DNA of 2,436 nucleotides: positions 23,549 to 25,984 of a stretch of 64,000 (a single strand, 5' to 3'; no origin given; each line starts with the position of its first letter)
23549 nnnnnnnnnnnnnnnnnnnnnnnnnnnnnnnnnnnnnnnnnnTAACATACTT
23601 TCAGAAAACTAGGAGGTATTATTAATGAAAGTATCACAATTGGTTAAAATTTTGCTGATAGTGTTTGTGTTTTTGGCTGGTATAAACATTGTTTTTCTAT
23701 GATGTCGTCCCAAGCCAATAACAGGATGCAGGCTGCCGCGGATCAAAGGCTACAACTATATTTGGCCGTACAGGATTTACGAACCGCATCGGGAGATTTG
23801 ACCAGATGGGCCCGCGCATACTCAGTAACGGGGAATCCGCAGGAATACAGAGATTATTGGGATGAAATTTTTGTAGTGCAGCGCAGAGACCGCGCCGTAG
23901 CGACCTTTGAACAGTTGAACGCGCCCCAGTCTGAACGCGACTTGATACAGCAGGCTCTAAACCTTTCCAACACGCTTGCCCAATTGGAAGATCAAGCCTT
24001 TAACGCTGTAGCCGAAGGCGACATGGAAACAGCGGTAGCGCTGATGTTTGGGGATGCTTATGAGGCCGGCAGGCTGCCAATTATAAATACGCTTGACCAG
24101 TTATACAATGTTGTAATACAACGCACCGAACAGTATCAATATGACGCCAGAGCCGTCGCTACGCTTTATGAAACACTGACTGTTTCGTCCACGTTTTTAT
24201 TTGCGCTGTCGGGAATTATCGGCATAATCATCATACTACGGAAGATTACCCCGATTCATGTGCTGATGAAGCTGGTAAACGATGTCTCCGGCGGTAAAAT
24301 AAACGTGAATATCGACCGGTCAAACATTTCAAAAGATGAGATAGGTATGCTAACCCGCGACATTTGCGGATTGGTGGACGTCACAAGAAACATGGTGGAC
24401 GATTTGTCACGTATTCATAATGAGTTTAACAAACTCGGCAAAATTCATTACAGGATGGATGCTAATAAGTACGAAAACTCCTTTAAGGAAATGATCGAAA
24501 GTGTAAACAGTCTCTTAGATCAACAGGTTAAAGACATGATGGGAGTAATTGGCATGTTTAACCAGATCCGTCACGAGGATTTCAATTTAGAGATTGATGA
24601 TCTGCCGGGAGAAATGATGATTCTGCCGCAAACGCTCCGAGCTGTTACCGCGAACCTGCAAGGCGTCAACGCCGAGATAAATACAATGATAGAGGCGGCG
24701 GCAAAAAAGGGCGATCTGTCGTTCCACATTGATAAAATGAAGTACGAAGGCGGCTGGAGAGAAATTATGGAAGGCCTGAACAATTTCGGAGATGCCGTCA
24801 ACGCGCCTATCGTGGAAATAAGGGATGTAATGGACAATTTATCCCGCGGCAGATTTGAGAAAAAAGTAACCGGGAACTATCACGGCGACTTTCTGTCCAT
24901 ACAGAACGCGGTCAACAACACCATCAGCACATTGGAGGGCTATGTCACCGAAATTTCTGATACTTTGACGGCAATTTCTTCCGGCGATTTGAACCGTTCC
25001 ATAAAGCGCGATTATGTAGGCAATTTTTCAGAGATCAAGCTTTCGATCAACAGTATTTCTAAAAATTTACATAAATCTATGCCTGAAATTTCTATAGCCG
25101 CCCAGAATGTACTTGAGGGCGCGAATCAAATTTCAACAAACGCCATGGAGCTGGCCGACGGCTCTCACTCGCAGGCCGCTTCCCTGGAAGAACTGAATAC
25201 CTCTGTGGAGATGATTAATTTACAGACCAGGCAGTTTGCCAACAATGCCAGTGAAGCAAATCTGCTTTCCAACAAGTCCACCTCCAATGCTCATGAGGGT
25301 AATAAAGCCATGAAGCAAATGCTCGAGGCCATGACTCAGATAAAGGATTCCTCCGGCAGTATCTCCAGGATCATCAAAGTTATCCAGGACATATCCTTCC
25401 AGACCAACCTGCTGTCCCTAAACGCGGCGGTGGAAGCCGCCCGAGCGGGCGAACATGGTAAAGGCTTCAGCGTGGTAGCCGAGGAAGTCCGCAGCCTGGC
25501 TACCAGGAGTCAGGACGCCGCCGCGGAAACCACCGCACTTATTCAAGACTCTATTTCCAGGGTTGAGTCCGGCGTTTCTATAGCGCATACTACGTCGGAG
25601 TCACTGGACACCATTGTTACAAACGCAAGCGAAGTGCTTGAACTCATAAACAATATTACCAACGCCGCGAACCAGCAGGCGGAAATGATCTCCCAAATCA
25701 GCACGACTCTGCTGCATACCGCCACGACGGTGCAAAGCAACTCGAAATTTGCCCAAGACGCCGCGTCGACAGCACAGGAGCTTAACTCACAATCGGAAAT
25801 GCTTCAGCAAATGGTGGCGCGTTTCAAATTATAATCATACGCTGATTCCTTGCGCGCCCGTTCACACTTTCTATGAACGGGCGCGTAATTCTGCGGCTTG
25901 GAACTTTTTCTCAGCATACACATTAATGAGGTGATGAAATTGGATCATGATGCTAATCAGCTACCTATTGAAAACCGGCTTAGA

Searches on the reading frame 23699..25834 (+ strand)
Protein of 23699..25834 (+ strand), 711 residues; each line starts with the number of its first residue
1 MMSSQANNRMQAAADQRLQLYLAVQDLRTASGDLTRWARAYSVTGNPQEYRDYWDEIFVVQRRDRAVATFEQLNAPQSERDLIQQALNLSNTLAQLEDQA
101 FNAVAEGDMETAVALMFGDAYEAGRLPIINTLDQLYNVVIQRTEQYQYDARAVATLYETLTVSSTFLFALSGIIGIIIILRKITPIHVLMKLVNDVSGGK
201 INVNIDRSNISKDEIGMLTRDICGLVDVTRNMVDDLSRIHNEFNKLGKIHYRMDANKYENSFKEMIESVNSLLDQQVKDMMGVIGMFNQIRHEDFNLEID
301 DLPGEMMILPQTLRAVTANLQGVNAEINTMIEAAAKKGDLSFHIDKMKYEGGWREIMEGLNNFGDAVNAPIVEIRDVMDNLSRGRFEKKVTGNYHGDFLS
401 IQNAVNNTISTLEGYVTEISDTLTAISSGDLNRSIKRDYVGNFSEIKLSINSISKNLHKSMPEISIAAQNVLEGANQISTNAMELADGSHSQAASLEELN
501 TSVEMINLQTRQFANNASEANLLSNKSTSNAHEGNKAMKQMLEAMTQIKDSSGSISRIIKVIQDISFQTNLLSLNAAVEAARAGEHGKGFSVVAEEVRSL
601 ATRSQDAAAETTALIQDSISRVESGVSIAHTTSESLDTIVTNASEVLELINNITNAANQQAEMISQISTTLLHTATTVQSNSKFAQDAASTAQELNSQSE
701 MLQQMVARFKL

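Call 49: search_protein_families(library=pfam, proteins=[window:23699-25834:+], max_evalue=0.00001)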
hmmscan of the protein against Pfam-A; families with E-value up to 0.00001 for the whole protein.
window:23699-25834:+ (711 aa): 3 families
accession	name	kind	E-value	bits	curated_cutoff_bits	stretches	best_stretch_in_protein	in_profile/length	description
PF00015.26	MCPsignal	-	1.7e-47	161.9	34.6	1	524-674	4-168/172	Methyl-accepting chemotaxis protein (MCP) signalling domain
PF18947.5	HAMP_2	-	1.5e-30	105.4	24.3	2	348-413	1-66/67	HAMP domain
PF00672.30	HAMP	-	3.6e-08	34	25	0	367-413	6-52/53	HAMP domain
